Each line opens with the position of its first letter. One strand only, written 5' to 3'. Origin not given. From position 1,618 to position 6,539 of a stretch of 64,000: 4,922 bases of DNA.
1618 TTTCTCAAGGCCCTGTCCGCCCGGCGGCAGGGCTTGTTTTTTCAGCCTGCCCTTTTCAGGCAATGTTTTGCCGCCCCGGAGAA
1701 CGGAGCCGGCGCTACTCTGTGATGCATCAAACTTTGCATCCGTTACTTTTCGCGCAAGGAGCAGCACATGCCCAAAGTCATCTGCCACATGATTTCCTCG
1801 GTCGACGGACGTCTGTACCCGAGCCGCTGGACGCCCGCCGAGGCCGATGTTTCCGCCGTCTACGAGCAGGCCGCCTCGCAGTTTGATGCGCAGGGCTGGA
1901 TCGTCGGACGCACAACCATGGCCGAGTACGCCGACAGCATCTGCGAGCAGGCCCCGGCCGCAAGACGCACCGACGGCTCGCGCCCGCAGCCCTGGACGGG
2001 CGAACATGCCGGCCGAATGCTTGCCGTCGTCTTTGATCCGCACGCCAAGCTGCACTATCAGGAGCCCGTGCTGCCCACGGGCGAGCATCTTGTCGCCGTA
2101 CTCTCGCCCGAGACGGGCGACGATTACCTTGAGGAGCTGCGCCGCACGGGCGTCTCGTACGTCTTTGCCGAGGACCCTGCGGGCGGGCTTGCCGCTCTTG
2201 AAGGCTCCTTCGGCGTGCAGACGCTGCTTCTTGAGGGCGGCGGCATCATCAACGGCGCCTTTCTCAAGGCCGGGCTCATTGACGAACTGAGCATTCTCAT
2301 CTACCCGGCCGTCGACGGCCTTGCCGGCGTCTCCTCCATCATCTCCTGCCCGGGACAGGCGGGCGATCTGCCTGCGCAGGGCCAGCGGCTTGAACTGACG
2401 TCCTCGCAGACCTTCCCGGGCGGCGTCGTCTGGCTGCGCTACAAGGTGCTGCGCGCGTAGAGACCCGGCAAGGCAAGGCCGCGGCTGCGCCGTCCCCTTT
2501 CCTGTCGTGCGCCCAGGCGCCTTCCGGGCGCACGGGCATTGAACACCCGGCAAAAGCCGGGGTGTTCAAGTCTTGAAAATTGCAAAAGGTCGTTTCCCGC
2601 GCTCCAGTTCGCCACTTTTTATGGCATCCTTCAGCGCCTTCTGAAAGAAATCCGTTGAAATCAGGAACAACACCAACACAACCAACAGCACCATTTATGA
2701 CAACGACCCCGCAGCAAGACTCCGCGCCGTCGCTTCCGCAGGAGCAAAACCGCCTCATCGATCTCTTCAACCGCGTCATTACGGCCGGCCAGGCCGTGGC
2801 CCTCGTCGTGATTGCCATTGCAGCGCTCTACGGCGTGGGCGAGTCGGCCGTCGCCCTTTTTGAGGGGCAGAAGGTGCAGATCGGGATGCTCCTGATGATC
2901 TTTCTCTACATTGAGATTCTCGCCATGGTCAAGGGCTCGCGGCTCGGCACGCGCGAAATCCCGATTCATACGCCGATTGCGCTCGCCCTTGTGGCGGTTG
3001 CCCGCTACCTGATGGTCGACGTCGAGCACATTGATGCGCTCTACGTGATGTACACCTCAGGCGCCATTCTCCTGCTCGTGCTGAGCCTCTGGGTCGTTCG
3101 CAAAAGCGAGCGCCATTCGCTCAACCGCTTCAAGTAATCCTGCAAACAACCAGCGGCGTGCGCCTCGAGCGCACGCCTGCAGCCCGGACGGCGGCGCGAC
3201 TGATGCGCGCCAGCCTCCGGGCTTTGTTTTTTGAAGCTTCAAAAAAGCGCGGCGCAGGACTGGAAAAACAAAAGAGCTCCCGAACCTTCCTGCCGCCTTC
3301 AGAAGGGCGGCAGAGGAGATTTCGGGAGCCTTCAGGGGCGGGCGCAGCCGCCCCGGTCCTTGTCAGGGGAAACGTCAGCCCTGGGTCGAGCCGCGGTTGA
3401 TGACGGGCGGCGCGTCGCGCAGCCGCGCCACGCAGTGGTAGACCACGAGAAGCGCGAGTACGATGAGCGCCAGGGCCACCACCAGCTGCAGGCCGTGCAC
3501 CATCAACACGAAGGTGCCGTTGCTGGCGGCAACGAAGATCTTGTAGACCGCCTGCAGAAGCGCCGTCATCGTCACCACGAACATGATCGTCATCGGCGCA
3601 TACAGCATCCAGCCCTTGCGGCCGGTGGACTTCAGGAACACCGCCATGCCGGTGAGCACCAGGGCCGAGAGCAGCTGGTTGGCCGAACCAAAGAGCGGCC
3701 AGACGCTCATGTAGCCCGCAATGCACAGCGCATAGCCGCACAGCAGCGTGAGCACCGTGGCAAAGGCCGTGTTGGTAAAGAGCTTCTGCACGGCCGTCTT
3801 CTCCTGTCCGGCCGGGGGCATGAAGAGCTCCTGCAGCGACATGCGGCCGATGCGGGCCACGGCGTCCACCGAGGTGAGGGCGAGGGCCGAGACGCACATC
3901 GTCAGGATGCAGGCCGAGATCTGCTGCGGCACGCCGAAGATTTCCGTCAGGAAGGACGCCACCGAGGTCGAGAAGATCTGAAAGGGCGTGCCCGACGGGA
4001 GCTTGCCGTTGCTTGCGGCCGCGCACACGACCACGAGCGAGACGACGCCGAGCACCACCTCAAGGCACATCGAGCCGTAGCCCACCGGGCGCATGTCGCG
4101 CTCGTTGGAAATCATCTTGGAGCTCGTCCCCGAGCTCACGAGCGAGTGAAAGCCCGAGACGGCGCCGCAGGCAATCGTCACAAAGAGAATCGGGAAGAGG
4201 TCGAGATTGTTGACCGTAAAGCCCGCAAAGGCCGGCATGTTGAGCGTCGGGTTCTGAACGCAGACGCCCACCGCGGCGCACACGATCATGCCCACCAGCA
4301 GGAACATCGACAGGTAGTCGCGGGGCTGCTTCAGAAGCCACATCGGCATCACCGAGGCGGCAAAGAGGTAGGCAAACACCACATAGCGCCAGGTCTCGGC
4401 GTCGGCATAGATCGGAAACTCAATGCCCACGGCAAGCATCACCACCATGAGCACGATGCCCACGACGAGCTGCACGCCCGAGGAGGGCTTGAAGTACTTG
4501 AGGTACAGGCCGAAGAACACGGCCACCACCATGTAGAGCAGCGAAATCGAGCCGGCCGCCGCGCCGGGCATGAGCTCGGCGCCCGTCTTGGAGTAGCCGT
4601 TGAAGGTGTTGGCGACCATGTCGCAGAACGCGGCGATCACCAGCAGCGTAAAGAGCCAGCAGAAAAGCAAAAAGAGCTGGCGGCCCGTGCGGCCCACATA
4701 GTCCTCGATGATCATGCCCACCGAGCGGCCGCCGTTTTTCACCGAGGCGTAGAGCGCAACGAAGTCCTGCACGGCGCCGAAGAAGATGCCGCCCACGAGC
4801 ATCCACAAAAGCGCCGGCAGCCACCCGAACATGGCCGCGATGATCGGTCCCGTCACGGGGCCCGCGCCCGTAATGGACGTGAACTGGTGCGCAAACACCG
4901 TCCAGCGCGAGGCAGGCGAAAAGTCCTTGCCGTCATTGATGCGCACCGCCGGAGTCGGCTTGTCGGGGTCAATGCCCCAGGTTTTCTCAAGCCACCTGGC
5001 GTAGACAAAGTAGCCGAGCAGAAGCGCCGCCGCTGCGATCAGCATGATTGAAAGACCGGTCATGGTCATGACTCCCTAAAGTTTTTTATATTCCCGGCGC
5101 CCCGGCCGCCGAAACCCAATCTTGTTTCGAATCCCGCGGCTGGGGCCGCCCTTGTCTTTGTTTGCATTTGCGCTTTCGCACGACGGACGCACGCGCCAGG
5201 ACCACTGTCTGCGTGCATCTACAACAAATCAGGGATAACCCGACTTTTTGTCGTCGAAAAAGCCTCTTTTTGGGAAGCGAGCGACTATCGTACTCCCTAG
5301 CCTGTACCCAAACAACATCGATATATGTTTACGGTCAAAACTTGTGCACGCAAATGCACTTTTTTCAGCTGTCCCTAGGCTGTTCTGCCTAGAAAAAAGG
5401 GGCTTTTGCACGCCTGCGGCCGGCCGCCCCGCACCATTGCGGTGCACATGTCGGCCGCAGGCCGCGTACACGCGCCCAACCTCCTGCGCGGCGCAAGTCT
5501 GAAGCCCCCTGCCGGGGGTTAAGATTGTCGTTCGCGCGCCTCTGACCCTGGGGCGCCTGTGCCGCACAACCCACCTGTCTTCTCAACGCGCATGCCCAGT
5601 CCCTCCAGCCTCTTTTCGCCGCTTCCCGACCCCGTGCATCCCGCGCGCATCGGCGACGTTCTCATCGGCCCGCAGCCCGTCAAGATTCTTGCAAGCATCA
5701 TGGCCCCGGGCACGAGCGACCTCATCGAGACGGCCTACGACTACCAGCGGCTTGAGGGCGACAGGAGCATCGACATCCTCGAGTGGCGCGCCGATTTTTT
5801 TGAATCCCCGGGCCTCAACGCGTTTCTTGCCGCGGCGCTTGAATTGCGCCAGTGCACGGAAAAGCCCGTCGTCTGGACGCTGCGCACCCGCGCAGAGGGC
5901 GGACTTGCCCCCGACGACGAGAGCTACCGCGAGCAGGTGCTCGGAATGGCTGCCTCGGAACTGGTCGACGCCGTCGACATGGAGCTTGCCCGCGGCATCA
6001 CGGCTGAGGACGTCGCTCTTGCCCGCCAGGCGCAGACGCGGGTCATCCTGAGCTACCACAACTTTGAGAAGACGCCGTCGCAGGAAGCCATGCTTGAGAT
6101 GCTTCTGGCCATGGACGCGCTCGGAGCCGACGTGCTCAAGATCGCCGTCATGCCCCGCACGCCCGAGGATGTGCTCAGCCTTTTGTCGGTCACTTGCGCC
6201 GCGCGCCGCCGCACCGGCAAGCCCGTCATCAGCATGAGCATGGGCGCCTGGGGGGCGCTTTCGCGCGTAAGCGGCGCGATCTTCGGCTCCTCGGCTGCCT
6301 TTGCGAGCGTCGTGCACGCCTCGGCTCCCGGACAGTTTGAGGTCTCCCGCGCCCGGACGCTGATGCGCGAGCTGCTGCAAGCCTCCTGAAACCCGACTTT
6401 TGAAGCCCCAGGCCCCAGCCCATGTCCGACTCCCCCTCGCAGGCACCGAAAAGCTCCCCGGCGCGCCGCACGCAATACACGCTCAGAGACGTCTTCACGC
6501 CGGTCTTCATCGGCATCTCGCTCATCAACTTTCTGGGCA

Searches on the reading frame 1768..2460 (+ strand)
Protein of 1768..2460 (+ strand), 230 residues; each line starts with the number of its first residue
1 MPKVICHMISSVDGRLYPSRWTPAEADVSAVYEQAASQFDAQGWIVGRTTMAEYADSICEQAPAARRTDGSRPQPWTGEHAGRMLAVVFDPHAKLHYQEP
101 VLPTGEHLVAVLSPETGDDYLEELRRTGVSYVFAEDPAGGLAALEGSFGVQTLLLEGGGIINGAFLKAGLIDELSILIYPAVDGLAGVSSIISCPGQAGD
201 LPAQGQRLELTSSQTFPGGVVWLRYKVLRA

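Call 50: search_protein_families(library=pfam, proteins=[window:1768-2460:+], max_evalue=0.0001)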
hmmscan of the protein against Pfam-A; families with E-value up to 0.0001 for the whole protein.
window:1768-2460:+ (230 aa): 1 family
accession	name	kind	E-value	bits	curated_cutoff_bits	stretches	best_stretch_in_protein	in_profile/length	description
PF01872.23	RibD_C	-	1.2e-18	68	24.1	1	2-221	1-196/197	RibD C-terminal domain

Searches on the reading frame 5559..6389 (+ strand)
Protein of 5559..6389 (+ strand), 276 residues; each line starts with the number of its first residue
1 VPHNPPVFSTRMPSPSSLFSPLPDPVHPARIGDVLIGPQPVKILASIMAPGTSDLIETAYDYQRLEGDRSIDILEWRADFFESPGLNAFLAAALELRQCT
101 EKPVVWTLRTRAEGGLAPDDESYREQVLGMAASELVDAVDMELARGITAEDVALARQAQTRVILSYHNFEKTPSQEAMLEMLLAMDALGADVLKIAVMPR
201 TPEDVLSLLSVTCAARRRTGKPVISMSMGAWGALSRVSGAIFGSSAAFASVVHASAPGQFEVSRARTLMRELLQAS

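Call 50: search_protein_families(library=pfam, proteins=[window:5559-6389:+], max_evalue=0.0001)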
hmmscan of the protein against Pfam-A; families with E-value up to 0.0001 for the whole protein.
window:5559-6389:+ (276 aa): 1 family
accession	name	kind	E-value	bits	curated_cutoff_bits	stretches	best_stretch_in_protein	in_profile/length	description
PF01487.21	DHquinase_I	-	4e-56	191.1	22.2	1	46-268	3-229/230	Type I 3-dehydroquinase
